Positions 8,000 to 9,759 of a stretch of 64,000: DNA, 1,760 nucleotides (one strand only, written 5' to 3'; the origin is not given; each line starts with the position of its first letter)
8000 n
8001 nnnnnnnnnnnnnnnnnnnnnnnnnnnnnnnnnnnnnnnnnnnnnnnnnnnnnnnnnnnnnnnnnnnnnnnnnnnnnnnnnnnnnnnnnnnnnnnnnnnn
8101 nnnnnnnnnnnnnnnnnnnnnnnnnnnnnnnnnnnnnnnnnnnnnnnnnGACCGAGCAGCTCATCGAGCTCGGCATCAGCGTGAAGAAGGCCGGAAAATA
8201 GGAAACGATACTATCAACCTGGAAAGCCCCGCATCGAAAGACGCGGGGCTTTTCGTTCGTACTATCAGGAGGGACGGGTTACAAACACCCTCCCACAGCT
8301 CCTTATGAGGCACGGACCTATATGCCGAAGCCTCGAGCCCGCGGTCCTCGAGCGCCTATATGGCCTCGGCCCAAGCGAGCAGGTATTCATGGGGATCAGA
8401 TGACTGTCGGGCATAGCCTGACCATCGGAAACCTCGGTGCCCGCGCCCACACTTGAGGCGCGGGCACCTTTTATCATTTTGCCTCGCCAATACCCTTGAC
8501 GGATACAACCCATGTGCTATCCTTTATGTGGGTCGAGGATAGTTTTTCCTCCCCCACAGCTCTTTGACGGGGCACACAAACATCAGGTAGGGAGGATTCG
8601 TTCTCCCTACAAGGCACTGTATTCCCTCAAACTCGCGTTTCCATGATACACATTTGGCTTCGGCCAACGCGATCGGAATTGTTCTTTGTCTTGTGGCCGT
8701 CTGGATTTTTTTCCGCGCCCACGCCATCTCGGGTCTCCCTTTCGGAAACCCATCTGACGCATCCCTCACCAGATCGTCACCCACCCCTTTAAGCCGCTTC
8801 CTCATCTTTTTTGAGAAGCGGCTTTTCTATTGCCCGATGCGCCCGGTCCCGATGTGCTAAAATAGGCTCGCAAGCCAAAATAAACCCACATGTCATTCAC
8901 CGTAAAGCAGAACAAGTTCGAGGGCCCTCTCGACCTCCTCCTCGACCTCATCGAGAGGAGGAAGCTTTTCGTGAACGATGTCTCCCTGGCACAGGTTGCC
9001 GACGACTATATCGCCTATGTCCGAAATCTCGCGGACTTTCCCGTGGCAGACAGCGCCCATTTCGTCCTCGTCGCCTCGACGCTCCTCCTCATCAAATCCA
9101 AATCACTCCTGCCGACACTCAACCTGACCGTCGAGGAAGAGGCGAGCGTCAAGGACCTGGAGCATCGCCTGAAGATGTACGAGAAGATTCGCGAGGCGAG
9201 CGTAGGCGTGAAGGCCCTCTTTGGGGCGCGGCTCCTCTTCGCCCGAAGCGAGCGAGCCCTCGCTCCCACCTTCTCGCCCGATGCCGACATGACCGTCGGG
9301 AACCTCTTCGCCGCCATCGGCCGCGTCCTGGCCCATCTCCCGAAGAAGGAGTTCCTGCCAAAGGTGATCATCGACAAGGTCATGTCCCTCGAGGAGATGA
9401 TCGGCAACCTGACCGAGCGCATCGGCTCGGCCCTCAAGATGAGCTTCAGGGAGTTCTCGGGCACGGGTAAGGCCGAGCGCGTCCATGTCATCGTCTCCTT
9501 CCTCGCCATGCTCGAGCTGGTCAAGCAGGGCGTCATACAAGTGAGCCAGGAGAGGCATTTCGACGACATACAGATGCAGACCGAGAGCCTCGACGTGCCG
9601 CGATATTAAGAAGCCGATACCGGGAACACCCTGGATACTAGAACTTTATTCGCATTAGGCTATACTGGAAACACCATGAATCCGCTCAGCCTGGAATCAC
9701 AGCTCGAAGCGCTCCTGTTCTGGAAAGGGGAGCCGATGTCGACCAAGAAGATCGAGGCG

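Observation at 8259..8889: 630-bp ORF-poor spacer between aspS and scpA with internal terminators, a promoter-like element, multiple hairpins and a repeated ~22-nt motif: candidate small RNA(s)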

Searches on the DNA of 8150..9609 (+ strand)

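Call 4: search_rna_families(source=window, start=8150, end=8950, threshold=evalue, max_evalue=10, show_alignments=3)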
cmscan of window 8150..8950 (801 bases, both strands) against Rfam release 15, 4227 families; matches with E-value up to 10: 7.
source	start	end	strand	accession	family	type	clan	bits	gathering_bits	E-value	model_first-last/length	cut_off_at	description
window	8220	8255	-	RF01791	F6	Gene; sRNA;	-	25.4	46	0.04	1-57/57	no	F6 TB sRNA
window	8220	8255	+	RF01791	F6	Gene; sRNA;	-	24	46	0.086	1-57/57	no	F6 TB sRNA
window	8212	8252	+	RF00195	RsmY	Gene; sRNA;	CL00106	20.6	57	0.01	87-121/121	no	RsmY RNA family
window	8196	8257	+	RF00506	Thr_leader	Cis-reg; leader;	-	19.4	55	0.52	1-118/118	no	Threonine operon leader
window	8686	8829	+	RF02883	BcKCsr2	Gene; sRNA;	-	17.5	40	0.2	1-129/129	no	Burkholderia sRNA 2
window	8221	8254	+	RF02744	Rev39_5p_UTR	Cis-reg;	-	13.1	88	0.25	194-228/300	no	Soft rot Enterobacteriaceae Rev 39 5'UTR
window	8312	8354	+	RF02133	HOXB13-AS1_2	Gene; lncRNA;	-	11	40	9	1-81/81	no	HOXB13 antisense RNA 1 conserved region 2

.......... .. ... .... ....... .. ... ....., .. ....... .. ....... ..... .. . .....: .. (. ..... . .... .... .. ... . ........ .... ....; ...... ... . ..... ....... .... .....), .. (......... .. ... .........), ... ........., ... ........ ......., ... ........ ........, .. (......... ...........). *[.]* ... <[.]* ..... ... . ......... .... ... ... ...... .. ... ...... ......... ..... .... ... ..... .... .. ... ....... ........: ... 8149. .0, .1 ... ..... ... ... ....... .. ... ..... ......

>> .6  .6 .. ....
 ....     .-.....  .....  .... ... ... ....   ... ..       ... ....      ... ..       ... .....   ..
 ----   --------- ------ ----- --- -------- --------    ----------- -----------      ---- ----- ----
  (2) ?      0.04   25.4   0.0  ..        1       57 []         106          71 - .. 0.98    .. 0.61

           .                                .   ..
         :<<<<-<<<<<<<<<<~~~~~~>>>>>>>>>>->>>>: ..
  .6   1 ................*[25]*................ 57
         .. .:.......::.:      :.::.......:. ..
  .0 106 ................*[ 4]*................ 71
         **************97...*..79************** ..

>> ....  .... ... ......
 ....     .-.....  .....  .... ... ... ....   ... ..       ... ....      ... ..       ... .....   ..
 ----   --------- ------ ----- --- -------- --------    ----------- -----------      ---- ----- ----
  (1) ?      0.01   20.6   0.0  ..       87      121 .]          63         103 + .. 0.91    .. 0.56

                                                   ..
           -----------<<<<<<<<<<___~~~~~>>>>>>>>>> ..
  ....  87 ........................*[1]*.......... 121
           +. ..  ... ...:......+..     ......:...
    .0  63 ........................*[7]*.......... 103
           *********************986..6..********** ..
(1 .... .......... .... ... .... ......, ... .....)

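Call 59: build_rna_model(alignment_id=A6, structure=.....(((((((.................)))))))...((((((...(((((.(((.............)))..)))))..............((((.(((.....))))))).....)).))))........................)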
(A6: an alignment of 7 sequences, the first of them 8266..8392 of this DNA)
Model R1 built from alignment A6 (7 sequences, 150 columns); structure: as given.
model positions 135; base pairs 28; branch points 2; effective number of sequences 2.29; information 0.59 bits per position. Calibrated on 0.2 Mb of random sequence (short: E-values are rough).
structure used (alignment columns):
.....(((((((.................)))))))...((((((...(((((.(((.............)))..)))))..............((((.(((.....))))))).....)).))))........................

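Call 60: search_with_rna_model(model_id=R1, sources=[window, L001, L002, L003, L004, L005, L006, L007, L008, L009, L010, L011, L012, L013, L014, L015, L016, L017, L018, L019, L020, L021, L022, L023, L024, L025, L026, L027, L028, L029, L030, L031, L032, L033, L034, L035, L036, L037, L038, L039, L040, L041, L042, L043, L044, L045, L046, L047, L048, L049, L050, L051, L052, L053, L054, L055, L056, L057, L058, L059, L060, L061, L062, L063, L064, L065, L066, L067, L068, L069, L070, L071, L072, L073, L074, L075, L076, L077, L078, L079, L080, L085, L086, L087, L088, L092, L094], max_evalue=10)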
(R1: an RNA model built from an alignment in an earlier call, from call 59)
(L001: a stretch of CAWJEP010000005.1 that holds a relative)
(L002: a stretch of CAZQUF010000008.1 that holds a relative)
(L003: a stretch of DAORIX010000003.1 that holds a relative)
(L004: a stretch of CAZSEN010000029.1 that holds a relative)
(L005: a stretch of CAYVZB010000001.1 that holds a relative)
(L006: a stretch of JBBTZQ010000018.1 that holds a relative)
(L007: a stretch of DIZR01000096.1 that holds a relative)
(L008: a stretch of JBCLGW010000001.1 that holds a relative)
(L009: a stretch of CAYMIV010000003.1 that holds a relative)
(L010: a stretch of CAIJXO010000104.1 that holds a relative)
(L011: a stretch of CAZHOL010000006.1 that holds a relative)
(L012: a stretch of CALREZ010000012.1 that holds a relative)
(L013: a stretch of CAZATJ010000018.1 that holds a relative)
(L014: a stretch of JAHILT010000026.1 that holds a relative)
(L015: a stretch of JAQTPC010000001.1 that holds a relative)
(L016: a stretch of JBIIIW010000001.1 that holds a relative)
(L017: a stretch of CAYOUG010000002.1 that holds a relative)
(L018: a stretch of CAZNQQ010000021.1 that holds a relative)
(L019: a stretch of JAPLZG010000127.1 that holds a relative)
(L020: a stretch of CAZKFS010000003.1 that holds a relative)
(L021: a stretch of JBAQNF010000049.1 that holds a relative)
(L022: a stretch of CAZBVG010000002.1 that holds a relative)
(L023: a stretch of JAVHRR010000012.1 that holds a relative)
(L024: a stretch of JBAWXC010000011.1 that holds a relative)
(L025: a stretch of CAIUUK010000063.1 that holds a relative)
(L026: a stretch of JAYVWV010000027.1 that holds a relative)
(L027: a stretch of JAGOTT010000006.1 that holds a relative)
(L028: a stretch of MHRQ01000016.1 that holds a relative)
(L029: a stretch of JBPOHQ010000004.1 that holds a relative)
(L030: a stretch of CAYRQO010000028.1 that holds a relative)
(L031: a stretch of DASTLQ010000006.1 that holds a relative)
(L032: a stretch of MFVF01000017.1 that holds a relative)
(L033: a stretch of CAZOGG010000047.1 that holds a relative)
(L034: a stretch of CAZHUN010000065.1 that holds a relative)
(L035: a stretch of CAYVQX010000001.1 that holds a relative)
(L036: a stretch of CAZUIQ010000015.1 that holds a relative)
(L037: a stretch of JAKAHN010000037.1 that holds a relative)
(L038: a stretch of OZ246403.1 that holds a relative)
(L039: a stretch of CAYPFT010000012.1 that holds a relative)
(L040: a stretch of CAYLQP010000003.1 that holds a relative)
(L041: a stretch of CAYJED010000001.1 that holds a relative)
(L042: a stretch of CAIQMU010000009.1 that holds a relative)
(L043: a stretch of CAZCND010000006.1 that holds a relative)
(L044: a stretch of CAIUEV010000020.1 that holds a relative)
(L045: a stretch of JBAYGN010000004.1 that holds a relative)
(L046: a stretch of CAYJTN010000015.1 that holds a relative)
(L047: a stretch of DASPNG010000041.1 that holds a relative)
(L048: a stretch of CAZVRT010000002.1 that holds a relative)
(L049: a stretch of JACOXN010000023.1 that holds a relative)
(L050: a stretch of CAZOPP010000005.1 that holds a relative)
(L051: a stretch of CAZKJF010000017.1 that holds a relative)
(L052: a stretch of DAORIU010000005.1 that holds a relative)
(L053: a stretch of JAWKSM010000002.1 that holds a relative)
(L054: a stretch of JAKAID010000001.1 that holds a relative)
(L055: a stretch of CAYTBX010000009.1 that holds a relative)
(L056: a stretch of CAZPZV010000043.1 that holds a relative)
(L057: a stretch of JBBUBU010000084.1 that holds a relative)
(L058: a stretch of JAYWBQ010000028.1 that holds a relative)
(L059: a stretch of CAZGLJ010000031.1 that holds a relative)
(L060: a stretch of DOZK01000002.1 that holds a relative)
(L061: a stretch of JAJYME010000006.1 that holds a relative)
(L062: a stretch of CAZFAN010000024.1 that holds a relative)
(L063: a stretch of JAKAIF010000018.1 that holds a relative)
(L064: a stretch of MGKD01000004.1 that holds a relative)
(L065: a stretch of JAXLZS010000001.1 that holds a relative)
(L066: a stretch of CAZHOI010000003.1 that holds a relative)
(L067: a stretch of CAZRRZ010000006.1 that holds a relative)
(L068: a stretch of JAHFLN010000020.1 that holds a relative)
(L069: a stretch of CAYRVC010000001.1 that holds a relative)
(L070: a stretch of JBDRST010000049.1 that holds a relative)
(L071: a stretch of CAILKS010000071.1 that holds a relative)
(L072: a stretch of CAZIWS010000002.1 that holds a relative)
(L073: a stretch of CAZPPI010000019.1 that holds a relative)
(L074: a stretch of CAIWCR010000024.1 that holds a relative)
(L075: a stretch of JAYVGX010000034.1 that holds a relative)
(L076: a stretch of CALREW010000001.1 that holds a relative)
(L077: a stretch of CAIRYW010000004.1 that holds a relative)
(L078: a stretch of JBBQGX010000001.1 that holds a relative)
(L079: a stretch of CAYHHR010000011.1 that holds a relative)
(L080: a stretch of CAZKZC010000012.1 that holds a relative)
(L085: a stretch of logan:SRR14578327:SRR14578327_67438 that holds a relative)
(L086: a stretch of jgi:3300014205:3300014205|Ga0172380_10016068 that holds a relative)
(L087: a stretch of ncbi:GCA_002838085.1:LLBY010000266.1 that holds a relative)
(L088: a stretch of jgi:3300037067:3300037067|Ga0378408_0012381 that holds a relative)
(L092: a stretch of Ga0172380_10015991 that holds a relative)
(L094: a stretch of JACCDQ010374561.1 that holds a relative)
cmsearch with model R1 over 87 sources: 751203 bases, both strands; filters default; matches with E-value up to 10: 9.
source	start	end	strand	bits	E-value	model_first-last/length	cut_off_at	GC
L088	3033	3166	+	147.2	1.8e-33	1-135/135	no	0.59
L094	19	154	+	146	3.5e-33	1-135/135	no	0.6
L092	2017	2150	+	141.5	4.4e-32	1-135/135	no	0.6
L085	2858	2994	+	132.3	8e-30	1-135/135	no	0.58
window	8266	8393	+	121.4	3.9e-27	1-135/135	no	0.62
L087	3791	3911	+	79.3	8.1e-17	1-135/135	no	0.57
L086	1352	1483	+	78.5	1.3e-16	1-135/135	no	0.68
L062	1606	1720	-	22.3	0.0081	1-135/135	no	0.44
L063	3957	4020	+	10.2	7.3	1-135/135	no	0.47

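Call 61: search_with_rna_model(model_id=R1, source=L062, max_evalue=1, show_alignments=1)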
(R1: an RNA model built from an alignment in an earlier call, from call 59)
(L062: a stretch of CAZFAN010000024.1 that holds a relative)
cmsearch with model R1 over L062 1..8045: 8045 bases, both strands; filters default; matches with E-value up to 1: 1.
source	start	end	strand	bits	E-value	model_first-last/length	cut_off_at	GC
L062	1606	1720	-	22.3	8.7e-05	1-135/135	no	0.44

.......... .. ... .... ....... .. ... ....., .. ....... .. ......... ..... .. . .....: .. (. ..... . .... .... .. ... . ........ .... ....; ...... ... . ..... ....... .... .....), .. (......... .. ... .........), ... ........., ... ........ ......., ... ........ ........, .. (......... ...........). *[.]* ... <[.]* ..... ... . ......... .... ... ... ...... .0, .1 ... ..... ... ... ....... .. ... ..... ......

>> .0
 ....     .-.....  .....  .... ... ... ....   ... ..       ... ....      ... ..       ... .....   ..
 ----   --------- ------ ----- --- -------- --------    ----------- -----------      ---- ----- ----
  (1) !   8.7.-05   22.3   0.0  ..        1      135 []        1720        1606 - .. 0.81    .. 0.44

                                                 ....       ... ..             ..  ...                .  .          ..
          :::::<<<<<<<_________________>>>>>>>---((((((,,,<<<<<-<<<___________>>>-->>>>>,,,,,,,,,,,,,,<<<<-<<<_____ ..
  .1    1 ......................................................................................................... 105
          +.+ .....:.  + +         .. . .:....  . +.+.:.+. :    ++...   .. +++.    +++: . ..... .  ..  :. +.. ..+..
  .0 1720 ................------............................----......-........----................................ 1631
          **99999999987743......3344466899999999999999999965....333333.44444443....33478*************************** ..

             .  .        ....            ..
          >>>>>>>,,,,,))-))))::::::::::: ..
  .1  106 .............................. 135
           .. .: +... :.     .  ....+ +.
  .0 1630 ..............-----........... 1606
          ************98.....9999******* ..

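Call 66: search_rna_families(source=L088, start=2960, end=3480, threshold=evalue, max_evalue=10)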
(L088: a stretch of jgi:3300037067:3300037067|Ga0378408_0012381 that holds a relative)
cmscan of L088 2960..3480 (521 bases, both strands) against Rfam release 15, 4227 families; matches with E-value up to 10: 15.
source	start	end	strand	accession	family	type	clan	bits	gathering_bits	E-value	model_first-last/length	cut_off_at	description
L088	2985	3075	-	RF00506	Thr_leader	Cis-reg; leader;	-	41.9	55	1.7e-06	1-118/118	no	Threonine operon leader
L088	2960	3024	+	RF00506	Thr_leader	Cis-reg; leader;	-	27.6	55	0.0042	9-118/118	5'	Threonine operon leader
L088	2984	3057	-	RF02495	ohsC_RNA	Gene; antitoxin;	-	21.3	50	0.87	1-77/77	no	Oppression of Hydrophobic ORF by sRNA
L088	3170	3246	+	RF00512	Leu_leader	Cis-reg; leader;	-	20.9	50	0.067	1-148/148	no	Leucine operon leader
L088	2960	3031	+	RF00121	MicC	Gene; sRNA;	-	20.6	90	1.3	55-123/123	5'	MicC RNA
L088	2989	3020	-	RF02867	ncS011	Gene; sRNA;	-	19.8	48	0.006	173-204/207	no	Burkholderia sRNA 11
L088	3373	3474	-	RF02550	RnaG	Gene; sRNA;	-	17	153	3.5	1-120/120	no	RnaG sRNA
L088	3403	3450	-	RF01169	SNORD112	Gene; snRNA; snoRNA; CD-box;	CL00069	16.7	58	2.2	1-77/77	no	Small nucleolar RNA SNORD112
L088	2977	3032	-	RF03679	MIR2084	Gene; miRNA;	-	16.3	100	1.9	1-107/107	no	MIR2084 microRNA precursor family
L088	3209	3246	-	RF04201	MIR7510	Gene; miRNA;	-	14.3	93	9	1-79/79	no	MIR7510 microRNA precursor family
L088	3129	3293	-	RF00064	HgcG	Gene; snRNA; snoRNA; HACA-box;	-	14.1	77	0.1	1-276/276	no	HgcG RNA (Pab40)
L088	2986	3022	+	RF02744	Rev39_5p_UTR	Cis-reg;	-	13.4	88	0.13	193-228/300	no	Soft rot Enterobacteriaceae Rev 39 5'UTR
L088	3217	3264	+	RF02401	ClpQY_promoter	Cis-reg;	-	12.8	42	3.2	1-43/57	no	ClpQY promoter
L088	2985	3058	+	RF03167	c-di-GMP-I-GGC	Cis-reg; riboswitch;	CL00126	12.1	59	5.4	1-80/80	no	c-di-GMP-I-GGC riboswitch aptamer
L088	3323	3463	-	RF01734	Fluoride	Cis-reg; riboswitch;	-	11.3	34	2.6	1-64/64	no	Fluoride riboswitch aptamer (crcB RNA motif)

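Call 83: search_with_rna_model(model_id=R1, sources=[L095, L096, L097], max_evalue=1)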
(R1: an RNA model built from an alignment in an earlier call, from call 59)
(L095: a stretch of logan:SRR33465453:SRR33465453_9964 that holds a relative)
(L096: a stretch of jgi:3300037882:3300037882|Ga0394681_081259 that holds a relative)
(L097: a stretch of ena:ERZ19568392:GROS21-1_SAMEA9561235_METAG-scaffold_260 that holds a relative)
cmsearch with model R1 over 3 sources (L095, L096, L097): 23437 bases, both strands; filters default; matches with E-value up to 1: 0.
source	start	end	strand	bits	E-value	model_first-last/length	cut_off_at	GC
